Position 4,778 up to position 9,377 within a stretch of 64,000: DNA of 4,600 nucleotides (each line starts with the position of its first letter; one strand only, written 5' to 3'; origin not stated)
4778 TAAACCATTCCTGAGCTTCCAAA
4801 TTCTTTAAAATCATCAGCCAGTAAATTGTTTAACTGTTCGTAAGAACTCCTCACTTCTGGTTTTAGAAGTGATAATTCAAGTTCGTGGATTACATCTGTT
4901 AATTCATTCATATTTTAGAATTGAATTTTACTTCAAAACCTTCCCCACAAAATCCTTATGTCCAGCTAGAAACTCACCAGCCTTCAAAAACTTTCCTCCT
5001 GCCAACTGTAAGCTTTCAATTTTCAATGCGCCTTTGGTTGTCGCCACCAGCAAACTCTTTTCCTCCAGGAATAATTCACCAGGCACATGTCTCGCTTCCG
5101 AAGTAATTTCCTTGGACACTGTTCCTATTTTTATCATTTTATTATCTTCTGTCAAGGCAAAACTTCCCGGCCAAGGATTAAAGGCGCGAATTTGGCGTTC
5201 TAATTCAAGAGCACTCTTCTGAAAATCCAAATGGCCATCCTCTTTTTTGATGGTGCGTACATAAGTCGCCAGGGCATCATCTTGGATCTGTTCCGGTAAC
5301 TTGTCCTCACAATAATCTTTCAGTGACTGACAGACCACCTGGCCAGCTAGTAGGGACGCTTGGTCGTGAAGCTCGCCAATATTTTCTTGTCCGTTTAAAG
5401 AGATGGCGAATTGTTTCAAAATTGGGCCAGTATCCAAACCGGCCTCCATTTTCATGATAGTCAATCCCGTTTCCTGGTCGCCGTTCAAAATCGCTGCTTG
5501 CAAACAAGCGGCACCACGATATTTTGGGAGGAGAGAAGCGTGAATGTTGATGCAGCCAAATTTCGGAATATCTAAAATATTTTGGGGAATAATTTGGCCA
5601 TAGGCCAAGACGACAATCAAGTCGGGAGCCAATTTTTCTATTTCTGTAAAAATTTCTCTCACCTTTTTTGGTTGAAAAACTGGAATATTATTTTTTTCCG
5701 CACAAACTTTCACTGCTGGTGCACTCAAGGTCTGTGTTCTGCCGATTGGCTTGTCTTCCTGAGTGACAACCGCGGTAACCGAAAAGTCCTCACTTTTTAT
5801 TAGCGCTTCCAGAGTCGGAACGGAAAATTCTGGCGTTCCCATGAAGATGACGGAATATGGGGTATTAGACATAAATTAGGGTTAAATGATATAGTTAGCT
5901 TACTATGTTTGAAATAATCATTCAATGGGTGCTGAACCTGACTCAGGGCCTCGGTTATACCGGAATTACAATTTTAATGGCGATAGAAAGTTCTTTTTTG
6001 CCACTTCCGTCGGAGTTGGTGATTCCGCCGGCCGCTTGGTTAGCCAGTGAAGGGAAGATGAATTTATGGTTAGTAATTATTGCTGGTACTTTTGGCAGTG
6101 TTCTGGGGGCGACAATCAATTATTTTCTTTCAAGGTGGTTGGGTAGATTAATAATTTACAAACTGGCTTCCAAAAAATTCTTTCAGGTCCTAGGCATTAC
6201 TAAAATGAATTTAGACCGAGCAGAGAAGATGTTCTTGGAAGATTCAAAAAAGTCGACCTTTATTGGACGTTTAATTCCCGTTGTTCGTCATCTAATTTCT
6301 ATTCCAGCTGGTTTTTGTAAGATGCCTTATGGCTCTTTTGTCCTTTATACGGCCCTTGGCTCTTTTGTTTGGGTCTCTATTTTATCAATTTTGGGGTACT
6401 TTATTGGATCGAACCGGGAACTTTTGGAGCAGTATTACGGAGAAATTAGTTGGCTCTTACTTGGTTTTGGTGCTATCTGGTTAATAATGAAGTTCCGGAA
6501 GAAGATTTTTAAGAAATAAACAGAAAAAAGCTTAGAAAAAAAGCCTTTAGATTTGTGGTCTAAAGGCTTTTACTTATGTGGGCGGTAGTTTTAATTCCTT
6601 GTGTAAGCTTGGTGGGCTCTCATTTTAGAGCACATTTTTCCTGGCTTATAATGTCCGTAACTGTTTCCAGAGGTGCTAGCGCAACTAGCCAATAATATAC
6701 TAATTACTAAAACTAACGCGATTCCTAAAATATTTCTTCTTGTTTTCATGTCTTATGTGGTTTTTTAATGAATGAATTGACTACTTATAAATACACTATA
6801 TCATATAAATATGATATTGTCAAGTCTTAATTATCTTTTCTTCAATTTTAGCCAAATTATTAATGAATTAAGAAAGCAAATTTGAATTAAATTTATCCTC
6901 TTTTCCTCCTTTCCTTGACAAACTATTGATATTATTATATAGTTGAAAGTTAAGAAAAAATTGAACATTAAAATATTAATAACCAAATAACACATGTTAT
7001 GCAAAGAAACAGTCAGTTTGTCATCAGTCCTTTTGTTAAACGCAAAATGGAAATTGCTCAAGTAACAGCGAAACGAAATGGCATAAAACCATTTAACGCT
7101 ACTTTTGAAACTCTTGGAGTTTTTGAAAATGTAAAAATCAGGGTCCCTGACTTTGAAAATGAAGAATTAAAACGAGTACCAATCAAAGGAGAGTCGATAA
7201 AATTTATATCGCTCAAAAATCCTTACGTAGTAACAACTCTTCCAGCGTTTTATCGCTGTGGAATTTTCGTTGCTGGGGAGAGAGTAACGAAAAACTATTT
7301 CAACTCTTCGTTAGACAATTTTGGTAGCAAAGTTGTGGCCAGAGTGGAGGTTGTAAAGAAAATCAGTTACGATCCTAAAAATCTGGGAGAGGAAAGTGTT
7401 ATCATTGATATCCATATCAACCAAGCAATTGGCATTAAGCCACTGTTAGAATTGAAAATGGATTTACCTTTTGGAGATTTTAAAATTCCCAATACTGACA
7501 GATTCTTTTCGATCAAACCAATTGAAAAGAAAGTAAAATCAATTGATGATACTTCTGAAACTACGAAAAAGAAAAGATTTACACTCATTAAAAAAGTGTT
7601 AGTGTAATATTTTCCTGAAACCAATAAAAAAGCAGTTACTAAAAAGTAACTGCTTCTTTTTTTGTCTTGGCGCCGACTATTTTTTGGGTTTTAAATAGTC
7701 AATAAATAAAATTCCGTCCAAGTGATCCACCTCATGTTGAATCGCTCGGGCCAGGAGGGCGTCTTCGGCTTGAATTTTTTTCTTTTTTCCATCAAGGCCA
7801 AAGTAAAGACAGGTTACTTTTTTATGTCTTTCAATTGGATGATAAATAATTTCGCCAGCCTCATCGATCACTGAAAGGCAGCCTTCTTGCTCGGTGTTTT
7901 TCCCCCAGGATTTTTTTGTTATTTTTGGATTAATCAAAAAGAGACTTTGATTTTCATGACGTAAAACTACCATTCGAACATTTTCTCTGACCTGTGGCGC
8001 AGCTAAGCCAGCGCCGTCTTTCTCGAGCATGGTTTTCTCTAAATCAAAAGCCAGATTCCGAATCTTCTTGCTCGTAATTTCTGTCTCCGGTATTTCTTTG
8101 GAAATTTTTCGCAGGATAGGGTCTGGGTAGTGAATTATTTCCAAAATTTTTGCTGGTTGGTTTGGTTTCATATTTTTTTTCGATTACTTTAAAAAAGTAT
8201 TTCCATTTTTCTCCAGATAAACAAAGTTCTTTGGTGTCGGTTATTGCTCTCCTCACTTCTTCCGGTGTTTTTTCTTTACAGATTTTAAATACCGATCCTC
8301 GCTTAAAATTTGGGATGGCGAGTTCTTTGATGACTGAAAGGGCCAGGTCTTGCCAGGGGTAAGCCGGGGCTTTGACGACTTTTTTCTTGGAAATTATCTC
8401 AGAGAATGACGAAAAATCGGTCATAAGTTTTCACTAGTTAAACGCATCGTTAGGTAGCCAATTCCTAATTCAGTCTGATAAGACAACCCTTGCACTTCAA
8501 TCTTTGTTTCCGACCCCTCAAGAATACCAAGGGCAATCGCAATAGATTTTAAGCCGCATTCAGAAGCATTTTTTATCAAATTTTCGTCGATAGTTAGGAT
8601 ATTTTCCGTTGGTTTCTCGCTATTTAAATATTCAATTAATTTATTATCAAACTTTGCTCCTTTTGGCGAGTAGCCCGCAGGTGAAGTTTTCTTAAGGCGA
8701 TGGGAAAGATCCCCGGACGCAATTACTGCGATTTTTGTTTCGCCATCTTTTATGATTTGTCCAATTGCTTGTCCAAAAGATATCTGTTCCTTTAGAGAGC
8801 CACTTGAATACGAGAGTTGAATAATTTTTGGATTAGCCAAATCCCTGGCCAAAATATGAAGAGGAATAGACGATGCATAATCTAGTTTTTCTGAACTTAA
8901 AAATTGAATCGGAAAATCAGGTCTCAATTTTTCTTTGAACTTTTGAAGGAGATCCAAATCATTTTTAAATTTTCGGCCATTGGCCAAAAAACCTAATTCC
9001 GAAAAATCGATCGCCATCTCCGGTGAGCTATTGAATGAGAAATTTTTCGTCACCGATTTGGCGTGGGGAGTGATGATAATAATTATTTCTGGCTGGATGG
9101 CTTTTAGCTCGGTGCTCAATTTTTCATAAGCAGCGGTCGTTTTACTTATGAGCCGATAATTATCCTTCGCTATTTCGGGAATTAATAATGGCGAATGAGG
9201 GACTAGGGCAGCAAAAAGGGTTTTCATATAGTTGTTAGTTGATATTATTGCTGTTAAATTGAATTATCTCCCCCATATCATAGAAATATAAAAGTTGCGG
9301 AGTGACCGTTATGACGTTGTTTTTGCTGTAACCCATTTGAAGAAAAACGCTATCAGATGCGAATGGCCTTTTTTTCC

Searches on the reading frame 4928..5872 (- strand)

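Call 19: search_protein_families(library=pfam, proteins=[window:4928-5872:-], max_evalue=0.0001)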
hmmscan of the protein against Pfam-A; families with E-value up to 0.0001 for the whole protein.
window:4928-5872:- (314 aa): 2 families
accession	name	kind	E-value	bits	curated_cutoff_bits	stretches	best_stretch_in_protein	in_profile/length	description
PF00551.24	Formyl_trans_N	-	3.8e-37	128.2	26.1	1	8-176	5-173/181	Formyl transferase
PF02911.23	Formyl_trans_C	-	2.5e-21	76.2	21.1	1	208-305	2-99/100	Formyl transferase, C-terminal domain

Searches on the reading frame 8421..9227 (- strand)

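Call 20: search_protein_families(library=pfam, proteins=[window:8421-9227:-], max_evalue=0.0001)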
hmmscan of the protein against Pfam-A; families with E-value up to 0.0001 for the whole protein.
window:8421-9227:- (268 aa): 2 families
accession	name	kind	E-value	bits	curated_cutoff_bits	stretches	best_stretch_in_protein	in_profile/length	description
PF02900.23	LigB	-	3.9e-33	115.1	26.3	1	6-253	2-261/269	Catalytic LigB subunit of aromatic ring-opening dioxygenase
PF01875.22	Memo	-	4.9e-08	33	27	1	116-253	121-252/269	Memo-like protein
